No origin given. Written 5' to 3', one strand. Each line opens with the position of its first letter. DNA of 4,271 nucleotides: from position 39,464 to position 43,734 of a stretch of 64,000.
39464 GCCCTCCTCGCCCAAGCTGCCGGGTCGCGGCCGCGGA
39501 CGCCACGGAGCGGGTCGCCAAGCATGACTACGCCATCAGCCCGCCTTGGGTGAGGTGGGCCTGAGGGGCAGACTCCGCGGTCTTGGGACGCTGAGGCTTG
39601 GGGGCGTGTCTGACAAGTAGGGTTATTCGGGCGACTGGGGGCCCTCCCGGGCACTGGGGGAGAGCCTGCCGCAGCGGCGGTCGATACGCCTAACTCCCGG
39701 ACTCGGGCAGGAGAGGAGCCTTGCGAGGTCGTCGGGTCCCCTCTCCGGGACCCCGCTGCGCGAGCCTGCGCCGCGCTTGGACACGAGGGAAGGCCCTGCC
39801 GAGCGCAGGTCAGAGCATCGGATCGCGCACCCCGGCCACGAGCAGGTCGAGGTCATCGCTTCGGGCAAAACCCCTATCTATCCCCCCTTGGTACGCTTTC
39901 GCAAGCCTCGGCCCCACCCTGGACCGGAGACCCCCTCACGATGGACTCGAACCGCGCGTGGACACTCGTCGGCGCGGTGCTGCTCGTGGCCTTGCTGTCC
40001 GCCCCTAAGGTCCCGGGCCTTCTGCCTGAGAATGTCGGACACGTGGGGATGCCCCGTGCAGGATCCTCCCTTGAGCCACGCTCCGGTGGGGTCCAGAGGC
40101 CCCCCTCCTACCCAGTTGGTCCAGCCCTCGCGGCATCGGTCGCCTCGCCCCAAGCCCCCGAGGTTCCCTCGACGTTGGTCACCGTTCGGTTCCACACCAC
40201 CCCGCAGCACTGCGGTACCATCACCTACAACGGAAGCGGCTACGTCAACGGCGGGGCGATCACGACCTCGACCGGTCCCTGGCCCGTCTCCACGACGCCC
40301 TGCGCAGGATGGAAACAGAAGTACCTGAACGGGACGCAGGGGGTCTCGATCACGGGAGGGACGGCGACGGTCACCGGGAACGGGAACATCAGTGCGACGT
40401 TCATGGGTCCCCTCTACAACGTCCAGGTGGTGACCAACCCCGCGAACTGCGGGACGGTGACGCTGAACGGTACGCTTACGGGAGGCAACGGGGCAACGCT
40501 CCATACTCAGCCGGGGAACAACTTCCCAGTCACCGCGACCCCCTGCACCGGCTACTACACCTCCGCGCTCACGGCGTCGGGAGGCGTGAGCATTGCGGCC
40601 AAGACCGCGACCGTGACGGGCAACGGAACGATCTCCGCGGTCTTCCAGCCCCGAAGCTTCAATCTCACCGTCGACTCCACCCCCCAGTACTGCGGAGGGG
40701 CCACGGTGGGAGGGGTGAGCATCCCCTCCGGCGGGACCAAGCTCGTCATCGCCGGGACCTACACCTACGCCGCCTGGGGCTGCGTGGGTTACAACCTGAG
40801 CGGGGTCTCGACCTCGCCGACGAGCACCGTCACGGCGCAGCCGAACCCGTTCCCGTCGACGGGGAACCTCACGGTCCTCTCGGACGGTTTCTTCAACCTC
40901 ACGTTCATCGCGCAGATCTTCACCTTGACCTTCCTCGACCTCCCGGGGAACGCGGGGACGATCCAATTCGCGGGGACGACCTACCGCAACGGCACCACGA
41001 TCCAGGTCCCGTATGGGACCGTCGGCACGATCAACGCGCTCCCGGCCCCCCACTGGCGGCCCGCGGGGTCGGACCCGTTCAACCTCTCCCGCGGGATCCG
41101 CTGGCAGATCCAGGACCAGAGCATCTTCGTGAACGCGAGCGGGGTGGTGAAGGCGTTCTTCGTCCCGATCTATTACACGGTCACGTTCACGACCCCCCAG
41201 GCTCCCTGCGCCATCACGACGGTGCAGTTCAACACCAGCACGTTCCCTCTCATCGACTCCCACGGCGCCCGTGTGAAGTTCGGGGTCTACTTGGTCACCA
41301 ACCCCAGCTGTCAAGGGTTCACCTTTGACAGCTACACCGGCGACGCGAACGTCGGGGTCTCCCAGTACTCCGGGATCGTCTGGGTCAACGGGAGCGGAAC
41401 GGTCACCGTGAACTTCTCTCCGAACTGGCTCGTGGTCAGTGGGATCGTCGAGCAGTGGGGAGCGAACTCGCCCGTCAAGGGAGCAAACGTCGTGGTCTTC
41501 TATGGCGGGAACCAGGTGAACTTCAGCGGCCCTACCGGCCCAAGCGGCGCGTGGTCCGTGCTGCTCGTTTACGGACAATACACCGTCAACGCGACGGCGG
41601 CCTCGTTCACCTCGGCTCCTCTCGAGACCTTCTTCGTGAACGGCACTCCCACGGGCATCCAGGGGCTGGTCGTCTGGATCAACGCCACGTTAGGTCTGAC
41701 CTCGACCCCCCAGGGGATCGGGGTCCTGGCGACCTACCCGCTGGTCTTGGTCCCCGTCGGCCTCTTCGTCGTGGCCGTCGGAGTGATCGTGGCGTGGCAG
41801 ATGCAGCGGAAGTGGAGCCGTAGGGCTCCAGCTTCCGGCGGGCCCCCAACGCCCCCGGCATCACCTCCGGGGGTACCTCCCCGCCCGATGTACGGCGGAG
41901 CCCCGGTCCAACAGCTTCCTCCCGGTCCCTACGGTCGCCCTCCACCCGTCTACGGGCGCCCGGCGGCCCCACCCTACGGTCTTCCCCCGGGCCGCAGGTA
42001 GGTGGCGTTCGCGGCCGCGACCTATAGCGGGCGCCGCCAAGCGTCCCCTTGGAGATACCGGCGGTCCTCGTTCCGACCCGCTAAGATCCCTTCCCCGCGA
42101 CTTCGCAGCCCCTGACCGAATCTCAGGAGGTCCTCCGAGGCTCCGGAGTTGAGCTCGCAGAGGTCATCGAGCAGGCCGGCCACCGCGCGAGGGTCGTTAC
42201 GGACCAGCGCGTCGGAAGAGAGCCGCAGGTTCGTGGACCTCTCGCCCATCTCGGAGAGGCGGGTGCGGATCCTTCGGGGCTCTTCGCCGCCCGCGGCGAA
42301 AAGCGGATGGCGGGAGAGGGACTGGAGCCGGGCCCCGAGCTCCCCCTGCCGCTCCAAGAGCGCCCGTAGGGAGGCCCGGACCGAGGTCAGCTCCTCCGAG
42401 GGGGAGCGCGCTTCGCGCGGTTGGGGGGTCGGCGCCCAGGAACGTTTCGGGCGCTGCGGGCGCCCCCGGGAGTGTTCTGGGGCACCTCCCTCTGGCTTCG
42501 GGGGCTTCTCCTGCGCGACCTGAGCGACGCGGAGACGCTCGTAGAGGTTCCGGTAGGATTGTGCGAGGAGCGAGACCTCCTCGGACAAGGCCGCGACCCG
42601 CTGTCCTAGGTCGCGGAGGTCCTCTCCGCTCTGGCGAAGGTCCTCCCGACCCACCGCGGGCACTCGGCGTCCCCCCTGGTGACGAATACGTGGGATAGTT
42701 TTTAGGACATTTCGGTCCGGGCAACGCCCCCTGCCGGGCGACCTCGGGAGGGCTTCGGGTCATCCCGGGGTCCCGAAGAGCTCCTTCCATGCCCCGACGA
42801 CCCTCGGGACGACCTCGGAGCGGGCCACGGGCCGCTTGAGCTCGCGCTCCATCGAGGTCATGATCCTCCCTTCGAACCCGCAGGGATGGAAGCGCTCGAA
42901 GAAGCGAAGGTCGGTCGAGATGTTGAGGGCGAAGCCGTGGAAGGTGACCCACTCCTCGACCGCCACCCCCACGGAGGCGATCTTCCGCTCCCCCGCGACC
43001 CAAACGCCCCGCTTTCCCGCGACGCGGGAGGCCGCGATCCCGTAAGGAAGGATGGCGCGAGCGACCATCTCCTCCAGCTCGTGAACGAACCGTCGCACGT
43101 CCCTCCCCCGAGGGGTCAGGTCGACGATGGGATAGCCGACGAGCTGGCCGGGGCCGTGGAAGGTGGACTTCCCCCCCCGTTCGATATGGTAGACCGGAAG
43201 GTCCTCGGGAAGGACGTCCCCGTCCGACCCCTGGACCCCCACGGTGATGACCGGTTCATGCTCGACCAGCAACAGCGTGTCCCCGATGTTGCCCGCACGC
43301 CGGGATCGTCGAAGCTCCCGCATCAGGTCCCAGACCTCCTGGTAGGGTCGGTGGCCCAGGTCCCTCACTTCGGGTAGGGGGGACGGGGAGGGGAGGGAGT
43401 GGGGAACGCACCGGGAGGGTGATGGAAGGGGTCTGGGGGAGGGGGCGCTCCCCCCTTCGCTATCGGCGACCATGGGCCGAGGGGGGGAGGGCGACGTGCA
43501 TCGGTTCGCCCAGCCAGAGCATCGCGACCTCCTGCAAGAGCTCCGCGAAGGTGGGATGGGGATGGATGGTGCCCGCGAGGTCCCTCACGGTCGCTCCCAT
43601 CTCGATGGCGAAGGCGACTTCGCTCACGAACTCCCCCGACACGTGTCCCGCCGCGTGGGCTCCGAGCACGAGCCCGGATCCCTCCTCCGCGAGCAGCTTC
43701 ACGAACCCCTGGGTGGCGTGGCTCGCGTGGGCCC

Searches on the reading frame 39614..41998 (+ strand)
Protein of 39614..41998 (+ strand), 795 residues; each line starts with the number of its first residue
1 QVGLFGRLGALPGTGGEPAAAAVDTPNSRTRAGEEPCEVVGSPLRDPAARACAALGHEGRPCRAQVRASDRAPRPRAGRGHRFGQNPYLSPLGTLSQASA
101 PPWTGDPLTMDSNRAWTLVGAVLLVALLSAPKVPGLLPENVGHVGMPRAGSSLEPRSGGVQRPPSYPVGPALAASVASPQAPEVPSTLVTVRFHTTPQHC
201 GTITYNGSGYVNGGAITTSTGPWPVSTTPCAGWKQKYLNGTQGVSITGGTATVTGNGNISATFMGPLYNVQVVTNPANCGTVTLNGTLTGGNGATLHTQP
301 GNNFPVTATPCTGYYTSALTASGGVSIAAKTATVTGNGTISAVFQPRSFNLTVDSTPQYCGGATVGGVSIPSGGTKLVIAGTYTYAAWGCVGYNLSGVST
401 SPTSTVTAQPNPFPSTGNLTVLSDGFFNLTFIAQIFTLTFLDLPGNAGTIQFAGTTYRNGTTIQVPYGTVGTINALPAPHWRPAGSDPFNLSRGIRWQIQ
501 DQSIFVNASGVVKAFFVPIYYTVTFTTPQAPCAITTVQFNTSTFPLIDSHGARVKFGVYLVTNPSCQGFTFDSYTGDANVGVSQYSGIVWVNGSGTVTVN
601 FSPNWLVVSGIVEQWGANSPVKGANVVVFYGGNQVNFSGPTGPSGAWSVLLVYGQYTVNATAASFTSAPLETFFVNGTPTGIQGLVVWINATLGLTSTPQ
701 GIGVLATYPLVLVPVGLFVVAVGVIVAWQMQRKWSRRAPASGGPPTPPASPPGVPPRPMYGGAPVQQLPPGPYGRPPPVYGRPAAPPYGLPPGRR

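Call 9: search_protein_families(library=pfam, proteins=[window:39614-41998:+], max_evalue=0.001)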
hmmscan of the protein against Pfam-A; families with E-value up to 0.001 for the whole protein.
window:39614-41998:+ (795 aa): 1 family
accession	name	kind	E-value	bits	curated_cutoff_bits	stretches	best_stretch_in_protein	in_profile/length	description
PF13620.12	CarboxypepD_reg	-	1.4e-05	25.7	32.3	1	608-676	2-70/82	Carboxypeptidase regulatory-like domain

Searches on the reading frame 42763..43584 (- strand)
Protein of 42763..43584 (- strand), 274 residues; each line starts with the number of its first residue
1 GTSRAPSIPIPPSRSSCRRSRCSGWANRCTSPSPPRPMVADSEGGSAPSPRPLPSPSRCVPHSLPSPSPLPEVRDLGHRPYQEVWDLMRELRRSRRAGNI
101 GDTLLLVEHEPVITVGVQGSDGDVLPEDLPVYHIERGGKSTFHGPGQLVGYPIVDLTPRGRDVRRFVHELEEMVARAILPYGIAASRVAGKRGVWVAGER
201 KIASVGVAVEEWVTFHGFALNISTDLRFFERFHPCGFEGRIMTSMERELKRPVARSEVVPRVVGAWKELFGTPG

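Call 62: search_protein_families(library=pfam, proteins=[window:42763-43584:-], max_evalue=0.0001)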
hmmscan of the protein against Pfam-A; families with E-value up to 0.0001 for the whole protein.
window:42763-43584:- (274 aa): 1 family
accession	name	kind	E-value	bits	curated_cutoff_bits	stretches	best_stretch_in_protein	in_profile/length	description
PF21948.1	LplA-B_cat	-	7.7e-38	130.9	27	1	81-264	2-197/200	Lipoyl protein ligase A/B catalytic domain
